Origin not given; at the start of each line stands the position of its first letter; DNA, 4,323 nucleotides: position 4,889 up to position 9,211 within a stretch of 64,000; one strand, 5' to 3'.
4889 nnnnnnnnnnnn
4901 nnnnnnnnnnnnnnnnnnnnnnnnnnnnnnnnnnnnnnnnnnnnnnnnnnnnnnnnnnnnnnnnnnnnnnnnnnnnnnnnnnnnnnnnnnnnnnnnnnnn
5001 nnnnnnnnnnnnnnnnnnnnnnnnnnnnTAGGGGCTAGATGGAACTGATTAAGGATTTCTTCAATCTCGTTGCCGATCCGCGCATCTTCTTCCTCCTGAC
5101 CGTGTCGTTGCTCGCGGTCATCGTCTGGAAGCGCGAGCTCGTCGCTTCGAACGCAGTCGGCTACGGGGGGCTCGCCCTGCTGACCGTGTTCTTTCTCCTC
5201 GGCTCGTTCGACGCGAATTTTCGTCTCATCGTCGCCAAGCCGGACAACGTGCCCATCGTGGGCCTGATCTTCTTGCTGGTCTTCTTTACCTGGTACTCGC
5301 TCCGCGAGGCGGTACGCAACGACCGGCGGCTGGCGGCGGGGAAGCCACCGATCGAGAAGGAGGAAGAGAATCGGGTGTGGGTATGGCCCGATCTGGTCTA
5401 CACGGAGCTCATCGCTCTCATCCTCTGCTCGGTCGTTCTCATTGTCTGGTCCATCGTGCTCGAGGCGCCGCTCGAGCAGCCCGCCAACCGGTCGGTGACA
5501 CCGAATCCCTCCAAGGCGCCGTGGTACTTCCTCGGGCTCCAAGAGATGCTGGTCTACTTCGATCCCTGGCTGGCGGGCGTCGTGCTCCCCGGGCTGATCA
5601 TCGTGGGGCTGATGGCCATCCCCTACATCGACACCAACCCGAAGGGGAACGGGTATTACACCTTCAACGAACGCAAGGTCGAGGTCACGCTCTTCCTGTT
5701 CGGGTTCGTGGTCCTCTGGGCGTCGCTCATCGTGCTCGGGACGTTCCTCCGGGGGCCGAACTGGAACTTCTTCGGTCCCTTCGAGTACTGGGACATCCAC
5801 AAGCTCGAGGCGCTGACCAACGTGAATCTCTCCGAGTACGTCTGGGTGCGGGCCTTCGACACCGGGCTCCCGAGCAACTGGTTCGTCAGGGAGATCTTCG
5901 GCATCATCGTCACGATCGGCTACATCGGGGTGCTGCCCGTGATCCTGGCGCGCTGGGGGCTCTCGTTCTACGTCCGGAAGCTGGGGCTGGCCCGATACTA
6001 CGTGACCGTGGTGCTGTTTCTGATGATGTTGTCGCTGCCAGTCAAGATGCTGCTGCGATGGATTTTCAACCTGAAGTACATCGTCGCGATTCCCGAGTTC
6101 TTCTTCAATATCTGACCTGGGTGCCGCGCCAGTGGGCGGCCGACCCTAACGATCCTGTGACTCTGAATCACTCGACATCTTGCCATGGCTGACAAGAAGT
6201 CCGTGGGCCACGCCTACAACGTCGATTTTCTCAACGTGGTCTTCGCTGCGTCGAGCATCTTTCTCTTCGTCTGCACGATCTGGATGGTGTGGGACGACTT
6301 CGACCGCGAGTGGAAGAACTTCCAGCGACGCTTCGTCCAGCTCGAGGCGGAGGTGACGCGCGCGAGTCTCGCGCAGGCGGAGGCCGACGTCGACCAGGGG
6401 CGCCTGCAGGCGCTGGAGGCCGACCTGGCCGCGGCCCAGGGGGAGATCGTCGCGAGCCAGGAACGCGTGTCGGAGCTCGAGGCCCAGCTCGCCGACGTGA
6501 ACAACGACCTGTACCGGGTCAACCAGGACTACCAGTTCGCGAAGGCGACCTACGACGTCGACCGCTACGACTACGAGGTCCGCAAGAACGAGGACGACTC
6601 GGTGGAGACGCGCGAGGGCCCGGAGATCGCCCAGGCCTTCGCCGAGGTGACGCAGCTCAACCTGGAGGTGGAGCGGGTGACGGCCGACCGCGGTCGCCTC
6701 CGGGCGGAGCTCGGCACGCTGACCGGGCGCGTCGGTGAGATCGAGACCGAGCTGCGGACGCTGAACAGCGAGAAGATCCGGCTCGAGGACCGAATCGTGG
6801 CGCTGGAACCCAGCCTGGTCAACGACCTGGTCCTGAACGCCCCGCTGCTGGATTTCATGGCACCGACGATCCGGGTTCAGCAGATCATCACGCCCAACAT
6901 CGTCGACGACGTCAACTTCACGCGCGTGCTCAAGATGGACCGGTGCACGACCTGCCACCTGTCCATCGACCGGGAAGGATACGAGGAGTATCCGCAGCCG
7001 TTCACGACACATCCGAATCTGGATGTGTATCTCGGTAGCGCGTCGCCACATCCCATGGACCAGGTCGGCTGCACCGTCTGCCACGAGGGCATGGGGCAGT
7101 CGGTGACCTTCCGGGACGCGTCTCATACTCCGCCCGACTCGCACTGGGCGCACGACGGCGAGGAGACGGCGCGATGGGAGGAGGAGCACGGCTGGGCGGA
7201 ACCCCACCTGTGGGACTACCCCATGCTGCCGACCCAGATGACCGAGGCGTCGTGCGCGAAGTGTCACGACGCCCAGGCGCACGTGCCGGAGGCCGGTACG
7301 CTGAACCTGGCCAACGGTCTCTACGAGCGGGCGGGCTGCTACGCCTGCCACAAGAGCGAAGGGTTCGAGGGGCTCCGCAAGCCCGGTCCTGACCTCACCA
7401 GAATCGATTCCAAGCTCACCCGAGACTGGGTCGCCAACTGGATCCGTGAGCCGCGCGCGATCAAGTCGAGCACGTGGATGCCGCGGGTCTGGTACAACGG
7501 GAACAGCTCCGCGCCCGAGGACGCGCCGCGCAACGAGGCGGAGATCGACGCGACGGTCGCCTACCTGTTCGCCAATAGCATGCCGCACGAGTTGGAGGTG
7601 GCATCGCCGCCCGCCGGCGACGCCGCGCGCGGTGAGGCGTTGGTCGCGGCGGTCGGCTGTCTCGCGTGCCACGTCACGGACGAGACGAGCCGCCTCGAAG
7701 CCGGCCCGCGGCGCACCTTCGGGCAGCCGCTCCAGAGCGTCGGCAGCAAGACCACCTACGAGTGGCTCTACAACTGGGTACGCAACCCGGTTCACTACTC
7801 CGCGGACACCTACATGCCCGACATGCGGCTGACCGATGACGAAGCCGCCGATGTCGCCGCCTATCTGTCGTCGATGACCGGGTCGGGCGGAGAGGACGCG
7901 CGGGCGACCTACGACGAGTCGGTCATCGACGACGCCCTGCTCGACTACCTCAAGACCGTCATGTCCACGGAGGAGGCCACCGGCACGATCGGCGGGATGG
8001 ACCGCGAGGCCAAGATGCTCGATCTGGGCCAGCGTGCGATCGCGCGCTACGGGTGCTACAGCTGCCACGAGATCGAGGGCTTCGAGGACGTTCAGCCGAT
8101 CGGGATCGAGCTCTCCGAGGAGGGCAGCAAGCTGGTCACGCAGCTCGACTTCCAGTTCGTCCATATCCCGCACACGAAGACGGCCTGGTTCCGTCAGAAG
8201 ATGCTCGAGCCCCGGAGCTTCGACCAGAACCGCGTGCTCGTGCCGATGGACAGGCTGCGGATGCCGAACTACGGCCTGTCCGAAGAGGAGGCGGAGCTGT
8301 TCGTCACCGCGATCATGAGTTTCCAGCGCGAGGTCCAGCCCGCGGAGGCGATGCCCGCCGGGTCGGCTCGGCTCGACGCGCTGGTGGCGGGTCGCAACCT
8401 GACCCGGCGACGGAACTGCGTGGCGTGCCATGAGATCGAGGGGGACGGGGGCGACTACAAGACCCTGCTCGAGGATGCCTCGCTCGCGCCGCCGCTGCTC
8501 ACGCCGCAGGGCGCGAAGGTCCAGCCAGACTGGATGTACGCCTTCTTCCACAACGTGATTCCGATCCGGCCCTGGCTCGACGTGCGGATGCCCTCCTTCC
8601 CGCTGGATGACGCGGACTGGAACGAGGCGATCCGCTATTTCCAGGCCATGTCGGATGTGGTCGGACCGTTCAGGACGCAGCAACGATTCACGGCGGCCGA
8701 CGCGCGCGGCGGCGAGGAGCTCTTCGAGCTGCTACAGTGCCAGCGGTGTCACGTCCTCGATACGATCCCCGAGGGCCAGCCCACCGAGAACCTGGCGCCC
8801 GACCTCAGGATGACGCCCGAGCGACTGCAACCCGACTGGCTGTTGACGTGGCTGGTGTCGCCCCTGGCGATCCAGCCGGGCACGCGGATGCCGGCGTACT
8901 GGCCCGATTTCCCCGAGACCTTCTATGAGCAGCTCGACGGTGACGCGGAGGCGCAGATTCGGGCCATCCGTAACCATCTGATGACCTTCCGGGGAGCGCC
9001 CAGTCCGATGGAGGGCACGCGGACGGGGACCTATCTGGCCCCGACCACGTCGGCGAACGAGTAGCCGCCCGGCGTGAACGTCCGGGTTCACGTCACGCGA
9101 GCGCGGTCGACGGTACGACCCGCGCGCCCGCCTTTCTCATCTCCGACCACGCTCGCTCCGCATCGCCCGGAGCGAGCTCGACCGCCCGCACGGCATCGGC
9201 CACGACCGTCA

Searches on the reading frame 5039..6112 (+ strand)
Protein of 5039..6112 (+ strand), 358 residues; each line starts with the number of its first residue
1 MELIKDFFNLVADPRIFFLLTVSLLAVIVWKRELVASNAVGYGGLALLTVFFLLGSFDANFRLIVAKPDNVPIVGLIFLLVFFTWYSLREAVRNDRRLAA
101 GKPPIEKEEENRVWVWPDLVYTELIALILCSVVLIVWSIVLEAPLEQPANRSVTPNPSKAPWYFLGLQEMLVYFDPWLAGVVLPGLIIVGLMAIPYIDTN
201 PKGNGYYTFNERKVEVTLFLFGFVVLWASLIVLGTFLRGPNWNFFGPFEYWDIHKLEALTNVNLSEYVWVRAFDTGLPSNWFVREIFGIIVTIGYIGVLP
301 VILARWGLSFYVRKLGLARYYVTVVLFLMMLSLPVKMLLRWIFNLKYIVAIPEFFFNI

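Call 41: search_protein_families(library=pfam, proteins=[window:5039-6112:+], max_evalue=0.00001)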
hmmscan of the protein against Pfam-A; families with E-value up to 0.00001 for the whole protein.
window:5039-6112:+ (358 aa): 1 family
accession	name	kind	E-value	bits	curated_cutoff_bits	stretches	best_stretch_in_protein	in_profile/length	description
PF00032.22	Cytochrom_B_C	-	2.1e-07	31.5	20.7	1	148-227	1-79/102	Cytochrome b(C-terminal)/b6/petD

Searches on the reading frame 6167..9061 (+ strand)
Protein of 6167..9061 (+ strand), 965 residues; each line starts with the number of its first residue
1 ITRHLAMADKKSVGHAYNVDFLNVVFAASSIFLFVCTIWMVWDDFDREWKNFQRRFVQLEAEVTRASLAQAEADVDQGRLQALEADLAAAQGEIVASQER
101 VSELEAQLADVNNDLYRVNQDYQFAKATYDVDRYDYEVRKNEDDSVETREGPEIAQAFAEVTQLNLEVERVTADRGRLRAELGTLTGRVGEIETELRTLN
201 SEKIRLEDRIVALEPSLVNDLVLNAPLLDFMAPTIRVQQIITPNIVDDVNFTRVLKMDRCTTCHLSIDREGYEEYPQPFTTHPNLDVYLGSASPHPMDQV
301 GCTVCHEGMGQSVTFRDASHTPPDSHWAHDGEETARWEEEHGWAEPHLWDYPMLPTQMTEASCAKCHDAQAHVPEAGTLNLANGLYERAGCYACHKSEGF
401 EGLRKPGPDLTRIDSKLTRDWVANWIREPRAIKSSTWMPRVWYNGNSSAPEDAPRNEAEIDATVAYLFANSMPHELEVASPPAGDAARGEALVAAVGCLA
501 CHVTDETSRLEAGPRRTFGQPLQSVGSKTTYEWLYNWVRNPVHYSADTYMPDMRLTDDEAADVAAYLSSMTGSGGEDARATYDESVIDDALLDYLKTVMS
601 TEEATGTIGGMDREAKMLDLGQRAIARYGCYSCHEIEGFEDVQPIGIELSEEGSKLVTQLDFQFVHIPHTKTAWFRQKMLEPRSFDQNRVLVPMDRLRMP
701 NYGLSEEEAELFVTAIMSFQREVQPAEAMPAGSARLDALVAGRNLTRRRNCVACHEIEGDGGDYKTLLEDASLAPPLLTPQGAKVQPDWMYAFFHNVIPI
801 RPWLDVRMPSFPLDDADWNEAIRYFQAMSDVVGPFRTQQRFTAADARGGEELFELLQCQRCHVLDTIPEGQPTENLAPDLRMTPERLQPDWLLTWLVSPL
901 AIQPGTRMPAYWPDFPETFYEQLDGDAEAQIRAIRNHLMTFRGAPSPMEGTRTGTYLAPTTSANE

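Call 41: search_protein_families(library=pfam, proteins=[window:6167-9061:+], max_evalue=0.00001)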
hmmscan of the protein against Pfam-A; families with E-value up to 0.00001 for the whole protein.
window:6167-9061:+ (965 aa): 6 families
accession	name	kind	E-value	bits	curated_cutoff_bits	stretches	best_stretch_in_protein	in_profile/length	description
PF00034.26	Cytochrom_C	-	4.2e-29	102.2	21.3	1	486-570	1-89/90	Cytochrome c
PF13442.11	Cytochrome_CBB3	-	8.5e-21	74.5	27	0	485-567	2-68/68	Cytochrome C oxidase, cbb3-type, subunit III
PF02433.20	FixO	-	5.7e-09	36.2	29.6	0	362-466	61-162/219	Cytochrome C oxidase, mono-heme subunit/FixO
PF14522.11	Cytochrome_C7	-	1.2e-08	35.1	24.8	0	357-398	10-51/67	Cytochrome c7 and related cytochrome c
PF22113.1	Mtrc-MtrF_II-IV_dom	-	2.3e-08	34.2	30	0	251-308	114-165/176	Outer membrane cytochrome MtrC/MtrF-like, domains II/IV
PF14537.11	Cytochrom_c3_2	-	4.2e-07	30.8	25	0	356-397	22-66/79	Cytochrome c3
